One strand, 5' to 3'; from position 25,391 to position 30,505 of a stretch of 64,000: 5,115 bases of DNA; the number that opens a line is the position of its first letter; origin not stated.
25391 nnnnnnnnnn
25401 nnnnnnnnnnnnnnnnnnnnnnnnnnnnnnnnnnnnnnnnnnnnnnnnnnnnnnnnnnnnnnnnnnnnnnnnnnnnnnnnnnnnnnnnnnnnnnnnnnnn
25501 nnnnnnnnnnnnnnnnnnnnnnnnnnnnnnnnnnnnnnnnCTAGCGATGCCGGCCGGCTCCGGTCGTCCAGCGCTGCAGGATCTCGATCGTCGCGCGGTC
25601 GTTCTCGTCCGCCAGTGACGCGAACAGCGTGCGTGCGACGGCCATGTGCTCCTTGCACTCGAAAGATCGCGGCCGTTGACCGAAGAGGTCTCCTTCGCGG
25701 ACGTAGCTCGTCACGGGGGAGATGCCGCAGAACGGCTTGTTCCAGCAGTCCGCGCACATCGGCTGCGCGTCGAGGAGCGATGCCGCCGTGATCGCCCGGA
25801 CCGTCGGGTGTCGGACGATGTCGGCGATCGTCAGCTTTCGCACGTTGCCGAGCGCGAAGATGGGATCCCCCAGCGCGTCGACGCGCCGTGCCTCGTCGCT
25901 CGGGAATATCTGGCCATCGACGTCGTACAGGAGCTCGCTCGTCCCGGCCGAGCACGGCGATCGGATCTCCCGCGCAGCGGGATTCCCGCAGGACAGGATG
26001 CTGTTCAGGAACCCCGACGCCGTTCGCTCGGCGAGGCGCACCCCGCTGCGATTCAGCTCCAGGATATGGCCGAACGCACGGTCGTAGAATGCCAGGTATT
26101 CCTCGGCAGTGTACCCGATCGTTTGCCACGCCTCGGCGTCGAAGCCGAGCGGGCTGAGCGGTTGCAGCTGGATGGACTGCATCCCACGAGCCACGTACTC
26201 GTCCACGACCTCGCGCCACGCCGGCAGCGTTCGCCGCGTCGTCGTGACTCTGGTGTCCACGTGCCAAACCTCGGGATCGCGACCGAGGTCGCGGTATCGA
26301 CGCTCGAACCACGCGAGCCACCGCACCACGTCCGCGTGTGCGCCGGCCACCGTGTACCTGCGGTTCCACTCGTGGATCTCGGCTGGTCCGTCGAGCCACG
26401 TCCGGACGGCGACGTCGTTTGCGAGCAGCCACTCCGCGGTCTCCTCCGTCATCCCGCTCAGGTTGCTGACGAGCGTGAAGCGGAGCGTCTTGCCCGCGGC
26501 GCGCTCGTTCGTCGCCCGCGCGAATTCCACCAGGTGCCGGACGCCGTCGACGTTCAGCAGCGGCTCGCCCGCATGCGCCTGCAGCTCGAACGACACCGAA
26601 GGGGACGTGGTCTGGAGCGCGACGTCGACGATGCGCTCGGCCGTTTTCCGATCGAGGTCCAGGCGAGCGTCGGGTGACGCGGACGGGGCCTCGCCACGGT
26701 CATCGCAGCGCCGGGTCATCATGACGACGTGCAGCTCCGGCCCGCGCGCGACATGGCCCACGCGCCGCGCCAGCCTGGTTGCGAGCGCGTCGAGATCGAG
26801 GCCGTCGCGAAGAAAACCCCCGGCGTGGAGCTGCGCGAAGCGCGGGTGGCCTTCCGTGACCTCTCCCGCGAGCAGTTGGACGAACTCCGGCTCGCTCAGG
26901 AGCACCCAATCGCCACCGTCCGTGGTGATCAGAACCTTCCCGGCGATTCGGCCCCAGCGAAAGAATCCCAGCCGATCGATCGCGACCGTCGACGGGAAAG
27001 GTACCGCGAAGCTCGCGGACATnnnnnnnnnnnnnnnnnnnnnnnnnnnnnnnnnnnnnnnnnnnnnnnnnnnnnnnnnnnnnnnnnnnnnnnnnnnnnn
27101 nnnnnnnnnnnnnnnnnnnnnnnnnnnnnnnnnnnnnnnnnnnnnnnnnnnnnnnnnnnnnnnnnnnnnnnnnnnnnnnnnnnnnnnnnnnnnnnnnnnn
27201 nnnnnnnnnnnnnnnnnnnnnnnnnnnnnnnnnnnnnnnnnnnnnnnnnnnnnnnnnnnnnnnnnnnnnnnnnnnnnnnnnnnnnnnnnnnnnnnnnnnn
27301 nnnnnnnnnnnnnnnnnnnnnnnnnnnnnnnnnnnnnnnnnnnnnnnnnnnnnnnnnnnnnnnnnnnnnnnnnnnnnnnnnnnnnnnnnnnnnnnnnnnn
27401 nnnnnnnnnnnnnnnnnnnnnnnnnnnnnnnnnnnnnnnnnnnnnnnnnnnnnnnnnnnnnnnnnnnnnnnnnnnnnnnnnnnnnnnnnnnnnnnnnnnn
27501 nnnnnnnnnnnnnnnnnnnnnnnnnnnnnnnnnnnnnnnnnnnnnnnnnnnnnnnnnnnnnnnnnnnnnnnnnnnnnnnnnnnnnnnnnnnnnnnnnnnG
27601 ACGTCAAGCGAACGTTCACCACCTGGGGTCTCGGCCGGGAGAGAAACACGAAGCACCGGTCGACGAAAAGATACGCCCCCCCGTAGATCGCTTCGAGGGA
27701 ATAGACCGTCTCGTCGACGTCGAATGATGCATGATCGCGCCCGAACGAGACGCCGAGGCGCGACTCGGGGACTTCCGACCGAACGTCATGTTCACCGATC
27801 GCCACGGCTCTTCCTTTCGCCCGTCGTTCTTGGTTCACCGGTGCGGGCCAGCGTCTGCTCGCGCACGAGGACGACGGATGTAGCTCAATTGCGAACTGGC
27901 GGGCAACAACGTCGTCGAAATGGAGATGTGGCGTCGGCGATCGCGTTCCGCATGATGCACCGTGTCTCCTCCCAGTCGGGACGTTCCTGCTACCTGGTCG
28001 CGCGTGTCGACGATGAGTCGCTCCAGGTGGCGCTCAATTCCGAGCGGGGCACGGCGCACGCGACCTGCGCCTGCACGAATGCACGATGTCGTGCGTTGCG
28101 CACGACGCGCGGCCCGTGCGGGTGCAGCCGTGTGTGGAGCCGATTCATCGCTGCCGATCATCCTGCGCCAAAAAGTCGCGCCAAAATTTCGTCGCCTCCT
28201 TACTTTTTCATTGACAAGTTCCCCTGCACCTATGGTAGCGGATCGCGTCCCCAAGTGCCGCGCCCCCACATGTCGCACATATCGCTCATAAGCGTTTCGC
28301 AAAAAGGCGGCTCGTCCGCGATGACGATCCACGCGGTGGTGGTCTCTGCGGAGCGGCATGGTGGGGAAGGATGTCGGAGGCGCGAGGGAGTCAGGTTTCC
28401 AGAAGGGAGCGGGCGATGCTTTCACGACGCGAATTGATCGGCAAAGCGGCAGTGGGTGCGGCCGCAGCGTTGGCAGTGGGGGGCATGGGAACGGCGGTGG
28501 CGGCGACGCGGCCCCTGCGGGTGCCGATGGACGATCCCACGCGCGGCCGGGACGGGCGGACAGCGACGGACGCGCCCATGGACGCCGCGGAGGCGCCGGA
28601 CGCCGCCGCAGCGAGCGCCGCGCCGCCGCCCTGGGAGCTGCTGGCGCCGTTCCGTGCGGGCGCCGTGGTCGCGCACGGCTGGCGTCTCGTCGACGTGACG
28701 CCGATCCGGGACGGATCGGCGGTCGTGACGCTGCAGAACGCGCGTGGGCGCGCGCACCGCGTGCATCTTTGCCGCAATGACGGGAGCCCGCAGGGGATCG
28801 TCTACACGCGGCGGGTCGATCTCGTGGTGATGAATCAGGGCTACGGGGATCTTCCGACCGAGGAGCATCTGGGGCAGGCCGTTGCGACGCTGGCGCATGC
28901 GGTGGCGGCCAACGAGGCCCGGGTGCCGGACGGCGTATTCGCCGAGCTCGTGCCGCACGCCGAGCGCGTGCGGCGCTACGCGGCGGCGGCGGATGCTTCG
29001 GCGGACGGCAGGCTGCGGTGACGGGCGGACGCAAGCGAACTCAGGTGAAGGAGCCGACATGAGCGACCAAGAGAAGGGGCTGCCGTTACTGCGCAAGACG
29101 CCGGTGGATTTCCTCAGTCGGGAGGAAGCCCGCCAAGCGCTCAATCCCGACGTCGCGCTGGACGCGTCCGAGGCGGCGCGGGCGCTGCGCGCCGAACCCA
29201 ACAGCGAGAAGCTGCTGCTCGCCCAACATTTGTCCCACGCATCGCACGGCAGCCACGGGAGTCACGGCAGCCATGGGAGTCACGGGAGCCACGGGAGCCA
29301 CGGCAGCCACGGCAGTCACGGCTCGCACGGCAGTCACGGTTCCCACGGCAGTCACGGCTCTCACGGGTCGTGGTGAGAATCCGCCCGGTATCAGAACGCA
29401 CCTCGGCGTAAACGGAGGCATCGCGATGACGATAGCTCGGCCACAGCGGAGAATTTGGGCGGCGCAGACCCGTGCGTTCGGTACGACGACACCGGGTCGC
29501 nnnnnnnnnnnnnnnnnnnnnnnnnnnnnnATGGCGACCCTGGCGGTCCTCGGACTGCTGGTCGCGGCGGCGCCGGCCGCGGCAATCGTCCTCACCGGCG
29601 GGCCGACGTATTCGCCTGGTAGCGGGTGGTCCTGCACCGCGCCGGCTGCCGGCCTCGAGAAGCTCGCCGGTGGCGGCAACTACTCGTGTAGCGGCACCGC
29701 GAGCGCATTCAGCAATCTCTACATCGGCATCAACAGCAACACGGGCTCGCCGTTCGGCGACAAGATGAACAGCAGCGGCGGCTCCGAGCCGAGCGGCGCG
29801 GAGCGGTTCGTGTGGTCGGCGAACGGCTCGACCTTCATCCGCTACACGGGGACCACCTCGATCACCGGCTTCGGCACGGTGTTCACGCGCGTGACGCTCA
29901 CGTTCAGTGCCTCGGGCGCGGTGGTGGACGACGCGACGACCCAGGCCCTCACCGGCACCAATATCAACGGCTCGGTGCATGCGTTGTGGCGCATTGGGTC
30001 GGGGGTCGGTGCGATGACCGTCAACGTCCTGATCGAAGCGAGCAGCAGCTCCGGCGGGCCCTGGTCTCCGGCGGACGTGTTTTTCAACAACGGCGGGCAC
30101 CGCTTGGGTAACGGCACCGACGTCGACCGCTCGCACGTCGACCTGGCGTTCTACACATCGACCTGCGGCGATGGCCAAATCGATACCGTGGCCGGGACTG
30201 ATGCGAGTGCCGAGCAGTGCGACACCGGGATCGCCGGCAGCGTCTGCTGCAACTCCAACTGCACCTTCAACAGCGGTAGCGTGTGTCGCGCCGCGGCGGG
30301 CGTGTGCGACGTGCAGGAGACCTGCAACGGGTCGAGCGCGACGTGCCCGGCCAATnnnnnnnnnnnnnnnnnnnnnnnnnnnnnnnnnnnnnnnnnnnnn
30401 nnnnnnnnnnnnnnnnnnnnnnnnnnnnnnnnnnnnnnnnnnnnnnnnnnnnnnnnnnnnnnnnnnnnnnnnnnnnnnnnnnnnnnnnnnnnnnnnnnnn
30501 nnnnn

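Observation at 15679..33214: Hyper-elaborated His-Xaa-Ser (HXS) RiPP-like system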

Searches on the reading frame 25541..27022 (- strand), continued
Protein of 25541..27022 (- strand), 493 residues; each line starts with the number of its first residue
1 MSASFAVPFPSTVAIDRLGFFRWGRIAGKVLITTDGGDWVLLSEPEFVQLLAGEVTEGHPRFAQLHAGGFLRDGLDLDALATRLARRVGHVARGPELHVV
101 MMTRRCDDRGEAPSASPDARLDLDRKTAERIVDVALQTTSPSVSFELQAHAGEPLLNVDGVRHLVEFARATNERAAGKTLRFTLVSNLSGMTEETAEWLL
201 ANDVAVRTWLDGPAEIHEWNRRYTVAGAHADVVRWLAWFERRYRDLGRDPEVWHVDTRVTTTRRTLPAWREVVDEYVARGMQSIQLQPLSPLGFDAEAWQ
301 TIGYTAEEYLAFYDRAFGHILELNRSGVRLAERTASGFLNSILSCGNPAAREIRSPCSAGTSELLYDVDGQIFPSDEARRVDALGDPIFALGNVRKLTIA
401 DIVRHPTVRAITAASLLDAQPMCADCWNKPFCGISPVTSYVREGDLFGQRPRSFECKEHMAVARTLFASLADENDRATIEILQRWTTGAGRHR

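Call 66: search_protein_families(library=ncbifam, proteins=[L005:9919-10965:-, L005:3647-5368:+, L005:5563-7272:+, L005:11040-12404:-, L005:14278-15810:-, L005:8197-9732:+, L005:1939-3417:+], max_evalue=1e-10)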
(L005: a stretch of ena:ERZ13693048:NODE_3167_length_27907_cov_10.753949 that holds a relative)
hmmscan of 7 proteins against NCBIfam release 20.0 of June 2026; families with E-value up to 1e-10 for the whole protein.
L005:9919-10965:- (348 aa): 20 families
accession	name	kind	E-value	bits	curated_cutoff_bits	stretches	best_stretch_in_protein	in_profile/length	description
NF038332.1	rSAM_rare_HxsC4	exception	5e-41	140.9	500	1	32-243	9-224/335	radical SAM protein HxsC4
TIGR03977.1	rSAM_pair_HxsC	equivalog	2e-28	99.1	267.9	1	46-271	34-263/292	His-Xaa-Ser system radical SAM maturase HxsC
TIGR04545.1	rSAM_ahbD_hemeb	equivalog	9.9e-20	71.2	500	1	43-219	6-181/339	heme b synthase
TIGR04466.1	rSAM_BlsE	equivalog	3.1e-19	69.6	400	1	41-213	7-175/327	cytosylglucuronate decarboxylase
TIGR04053.2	TIGR04053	equivalog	2.3e-18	66.6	395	1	46-238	17-211/366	TIGR04053 family radical SAM/SPASM domain-containing protein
NF045574.1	sacti_mat_StsB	exception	4.6e-16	58.7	625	1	43-220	102-276/466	StsB family radical SAM/SPASM domain sactipeptide maturase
TIGR04251.1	SCM_rSAM_ScmF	equivalog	1.8e-14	53.9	400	1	46-213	13-182/353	SynChlorMet cassette radical SAM/SPASM protein ScmF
TIGR04051.1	rSAM_NirJ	equivalog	2.3e-14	53.2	515.45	1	47-222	12-185/354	heme d1 biosynthesis radical SAM protein NirJ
TIGR04055.1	rSAM_NirJ2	equivalog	3.1e-14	53.3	500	1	46-220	9-181/326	putative heme d1 biosynthesis radical SAM protein NirJ2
TIGR02666.1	moaA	equivalog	5.1e-14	52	284.05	1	44-204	17-184/336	GTP 3',8-cyclase MoaA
TIGR02668.1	moaA_archaeal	equivalog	6.2e-14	51.7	325.25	1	39-210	12-183/303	GTP 3',8-cyclase MoaA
NF045702.1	rSAM_GDGT_ether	equivalog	1.1e-13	50.6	450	1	40-199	89-252/486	tetraether lipid synthase Tes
TIGR04054.1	rSAM_NirJ1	equivalog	2.7e-13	49.3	650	1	42-207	41-204/387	putative heme d1 biosynthesis radical SAM protein NirJ1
NF045646.2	rSAM_Se_TrsS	equivalog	3.2e-13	49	490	1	41-200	90-251/441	radical SAM (seleno)protein TrsS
TIGR04133.1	rSAM_w_lipo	hypoth_equivalog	4.3e-12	45.6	425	1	76-239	67-230/350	TIGR04133 family radical SAM/SPASM protein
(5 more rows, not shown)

L005:3647-5368:+ (573 aa): 11 families
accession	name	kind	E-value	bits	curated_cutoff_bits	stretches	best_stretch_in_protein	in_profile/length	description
NF038332.1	rSAM_rare_HxsC4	exception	2e-27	96.3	500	1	24-328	13-335/335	radical SAM protein HxsC4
TIGR03977.1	rSAM_pair_HxsC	equivalog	3.7e-21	75.3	267.9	1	26-314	26-290/292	His-Xaa-Ser system radical SAM maturase HxsC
TIGR04466.1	rSAM_BlsE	equivalog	9.8e-15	54.8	400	1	29-202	7-174/327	cytosylglucuronate decarboxylase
NF045574.1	sacti_mat_StsB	exception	1e-12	47.7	625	1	33-200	104-266/466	StsB family radical SAM/SPASM domain sactipeptide maturase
TIGR02668.1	moaA_archaeal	equivalog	6e-12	45.2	325.25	1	27-209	12-192/303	GTP 3',8-cyclase MoaA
TIGR04545.1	rSAM_ahbD_hemeb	equivalog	1.7e-11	44.2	500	1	32-210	7-182/339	heme b synthase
TIGR03470.1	HpnH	equivalog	2.6e-11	43.1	225.05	0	33-199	36-196/318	adenosyl-hopene transferase HpnH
TIGR02666.1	moaA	equivalog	4.1e-11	42.4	284.05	1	30-176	15-165/336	GTP 3',8-cyclase MoaA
NF033640.1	N_Twi_rSAM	subfamily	5e-11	42.3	170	0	20-203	106-310/398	twitch domain-containing radical SAM protein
NF049973.1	radical_Rv1681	equivalog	7.9e-11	41.5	380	0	22-214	69-258/326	Rv1681 family radical SAM protein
TIGR04403.1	rSAM_skfB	equivalog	8e-11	41.3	300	0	28-180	107-254/402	sporulation killing factor system radical SAM maturase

L005:5563-7272:+ (569 aa): 0 families

L005:11040-12404:- (454 aa): 1 family
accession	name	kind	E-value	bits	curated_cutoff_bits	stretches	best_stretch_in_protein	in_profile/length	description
TIGR04267.2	mod_HExxH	domain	1.2e-25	90.6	40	1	261-428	2-177/177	aKG-HExxH-type peptide beta-hydroxylase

L005:14278-15810:- (510 aa): 20 families
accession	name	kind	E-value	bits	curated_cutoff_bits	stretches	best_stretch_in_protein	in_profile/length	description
TIGR03978.1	rSAM_paired_1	equivalog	3.8e-145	484.2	370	1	32-497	3-466/466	His-Xaa-Ser system radical SAM maturase HxsB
NF047865.1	rSAM_PapB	equivalog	2.8e-30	105.7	340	1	111-447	6-315/330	PapB family radical SAM/SPASM ranthipeptide maturase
TIGR04064.1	rSAM_nif11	equivalog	1.3e-27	96.6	518.7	1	111-247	81-218/459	nif11-like peptide radical SAM maturase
TIGR03906.1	quino_hemo_SAM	equivalog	5.5e-27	94.5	453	1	111-248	95-236/467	quinohemoprotein amine dehydrogenase maturation protein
NF040492.1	not_ScfB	exception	1.7e-26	93.1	855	1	112-456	99-424/450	ScfB-related radical SAM/SPASM orphan maturase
TIGR03974.1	rSAM_six_Cys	equivalog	3.2e-26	92.2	425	1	112-462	101-431/451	thioether cross-link-forming SCIFF peptide maturase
TIGR04068.1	rSAM_ocin_clost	equivalog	5.4e-25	88.2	500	1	112-258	88-238/462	Cys-rich peptide radical SAM maturase CcpM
NF035951.1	rSAM_RumMC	equivalog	2.9e-23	82.3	720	1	112-252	116-259/510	RumMC family radical SAM sactipeptide maturase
TIGR03942.1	sulfatase_rSAM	equivalog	1.8e-20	73.3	349.45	1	115-484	8-359/363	anaerobic sulfatase maturase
NF010321.0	PRK13758.1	equivalog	5.7e-19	68.5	441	1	117-483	14-363/370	anaerobic sulfatase-maturase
TIGR04083.1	rSAM_pep_methan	hypoth_equivalog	2.6e-18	66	300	1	113-484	5-345/376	TIGR04083 family peptide-modifying radical SAM enzyme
NF038170.1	lachnocin_rSAM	equivalog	1e-17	64.2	550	1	111-256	79-224/440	lachnocin radical SAM maturase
NF041298.1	rSAM_mat_DynA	equivalog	1e-15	57.6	450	1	115-483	8-354/356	dynobactin maturation radical SAM/SPASM protein DynA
NF041707.1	rSAM_YhhB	equivalog_domain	2e-15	56.6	445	1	114-254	8-154/369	cyclophane-forming radical SAM/SPASM peptide maturase YhhB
TIGR04148.1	GG_samocin_CFB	equivalog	8e-15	54.9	300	1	114-256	23-174/411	radical SAM peptide maturase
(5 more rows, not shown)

L005:8197-9732:+ (511 aa): 25 families
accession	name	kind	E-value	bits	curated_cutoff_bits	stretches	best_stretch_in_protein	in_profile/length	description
TIGR03978.1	rSAM_paired_1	equivalog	2.9e-155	517.6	370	1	20-487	3-466/466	His-Xaa-Ser system radical SAM maturase HxsB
NF047865.1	rSAM_PapB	equivalog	1.2e-38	133.1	340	1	102-446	9-326/330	PapB family radical SAM/SPASM ranthipeptide maturase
TIGR04068.1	rSAM_ocin_clost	equivalog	6.9e-36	124.1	500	1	59-462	47-444/462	Cys-rich peptide radical SAM maturase CcpM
TIGR04064.1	rSAM_nif11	equivalog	1.7e-33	116.1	518.7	1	86-237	69-221/459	nif11-like peptide radical SAM maturase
TIGR03906.1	quino_hemo_SAM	equivalog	1.5e-31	109.6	453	1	97-235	93-235/467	quinohemoprotein amine dehydrogenase maturation protein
NF040492.1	not_ScfB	exception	2.1e-27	96.1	855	1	104-447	103-426/450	ScfB-related radical SAM/SPASM orphan maturase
TIGR03974.1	rSAM_six_Cys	equivalog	4.2e-27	95.1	425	1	55-449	59-429/451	thioether cross-link-forming SCIFF peptide maturase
TIGR03942.1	sulfatase_rSAM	equivalog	2.2e-26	92.8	349.45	1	99-450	4-338/363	anaerobic sulfatase maturase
NF035951.1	rSAM_RumMC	equivalog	7.2e-24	84.3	720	1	100-240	116-259/510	RumMC family radical SAM sactipeptide maturase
TIGR04163.1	rSAM_cobopep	equivalog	1.6e-22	79.9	375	1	103-439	71-390/428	peptide-modifying radical SAM enzyme CbpB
TIGR04280.1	geopep_mat_rSAM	hypoth_equivalog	2.3e-21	76.3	400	1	46-228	36-217/428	geopeptide radical SAM maturase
TIGR04083.1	rSAM_pep_methan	hypoth_equivalog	4.6e-21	75.1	300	1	101-446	5-319/376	TIGR04083 family peptide-modifying radical SAM enzyme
NF041298.1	rSAM_mat_DynA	equivalog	1.2e-20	73.9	450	1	103-441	8-326/356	dynobactin maturation radical SAM/SPASM protein DynA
NF010321.0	PRK13758.1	equivalog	4.4e-19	68.9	441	1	104-433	13-326/370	anaerobic sulfatase-maturase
NF038170.1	lachnocin_rSAM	equivalog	1.6e-16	60.2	550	1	101-242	81-225/440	lachnocin radical SAM maturase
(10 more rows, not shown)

L005:1939-3417:+ (492 aa): 0 families

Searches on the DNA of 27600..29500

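Call 79: search_rna_families(source=window, start=27600, end=29500, threshold=evalue, max_evalue=1)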
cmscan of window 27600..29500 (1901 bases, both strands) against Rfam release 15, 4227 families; matches with E-value up to 1: 2.
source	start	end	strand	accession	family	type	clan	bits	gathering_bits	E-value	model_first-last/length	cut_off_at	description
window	29253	29366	-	RF04141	MIR8622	Gene; miRNA;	-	23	197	0.16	1-212/212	no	MIR8622 microRNA precursor family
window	28687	28720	-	RF03024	Rothia-sucC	Cis-reg;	-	19.7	64.5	0.92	18-52/59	no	Rothia-sucC RNA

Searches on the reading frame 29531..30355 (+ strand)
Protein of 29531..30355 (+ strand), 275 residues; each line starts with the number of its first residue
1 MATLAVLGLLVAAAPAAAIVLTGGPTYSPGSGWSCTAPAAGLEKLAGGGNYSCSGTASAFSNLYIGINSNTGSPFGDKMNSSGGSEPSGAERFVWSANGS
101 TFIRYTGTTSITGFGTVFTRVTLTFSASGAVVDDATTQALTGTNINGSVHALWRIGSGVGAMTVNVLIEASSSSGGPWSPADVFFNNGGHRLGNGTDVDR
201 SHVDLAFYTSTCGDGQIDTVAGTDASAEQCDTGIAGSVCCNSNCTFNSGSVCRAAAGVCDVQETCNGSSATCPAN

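Call 71: find_homologous_proteins(query=window:29531-30355:+, max_evalue=0.001)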
Query window:29531-30355:+ (275 aa): 50 proteins with E <= 0.001 among 8000 candidates.
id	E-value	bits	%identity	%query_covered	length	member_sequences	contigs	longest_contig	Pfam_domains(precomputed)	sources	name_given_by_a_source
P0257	5.3e-121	422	69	100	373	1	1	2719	PF00200.29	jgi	-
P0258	9.2e-109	381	69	100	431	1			PF00200.29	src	-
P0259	1.4e-103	364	63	99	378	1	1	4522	PF00200.29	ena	-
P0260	4.3e-102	360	65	99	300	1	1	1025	PF00200.29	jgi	-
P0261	8.8e-101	355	64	93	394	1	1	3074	PF00200.29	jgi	jgi:Disintegrin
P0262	2.3e-98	347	71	85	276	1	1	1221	-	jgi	-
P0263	1.2e-96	342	61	100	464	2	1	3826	PF00200.29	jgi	jgi:hypothetical protein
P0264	4.8e-96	340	63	100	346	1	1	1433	PF00200.29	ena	-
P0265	3.2e-92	327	56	96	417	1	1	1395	PF00200.29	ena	-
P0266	1.8e-70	256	53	100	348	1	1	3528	PF00200.29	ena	-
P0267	1.3e-68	250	62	76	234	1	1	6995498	-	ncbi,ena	-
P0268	3.8e-67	245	62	73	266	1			PF00200.29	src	-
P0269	1.1e-63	234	63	68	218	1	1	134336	-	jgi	jgi:hypothetical protein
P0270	4.9e-62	228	68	57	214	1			-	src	-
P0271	1.0e-57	214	62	64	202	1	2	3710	-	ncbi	-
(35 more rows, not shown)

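Call 81: predict_structure(alignment_id=A5)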
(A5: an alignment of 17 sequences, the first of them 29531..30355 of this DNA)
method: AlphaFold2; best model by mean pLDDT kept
length: 275 residues; sequences in the alignment: 17
mean_pLDDT: 59.0   pTM: 0.63
mean pLDDT of the five models: 59.0, 50.0, 46.7, 41.6, 35.4
residues with pLDDT >= 90: 6; 70-90: 97; 50-70: 43; < 50: 129
segments of 3 or more residues with pLDDT < 50: 1-18, 40-43, 71-92, 135-147, 192-201, 215-275
pLDDT, mean of each block of 10 residues (from residue 1): 40 43 76 74 58 80 73 40 40 62 77 74 86 53 45 82 86 86 68 45 72 51 43 42 39 35 35 35
secondary structure, 60 per line:
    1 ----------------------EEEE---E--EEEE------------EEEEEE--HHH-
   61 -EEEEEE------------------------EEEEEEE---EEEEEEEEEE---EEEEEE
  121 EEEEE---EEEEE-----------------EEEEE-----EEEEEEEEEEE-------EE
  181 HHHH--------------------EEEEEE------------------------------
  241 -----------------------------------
elements in order: E23-26 E33-36 E49-54 E62-67 E92-98 E102-111 E115-125 E129-133 E151-155 E161-171 H181-184 E205-210
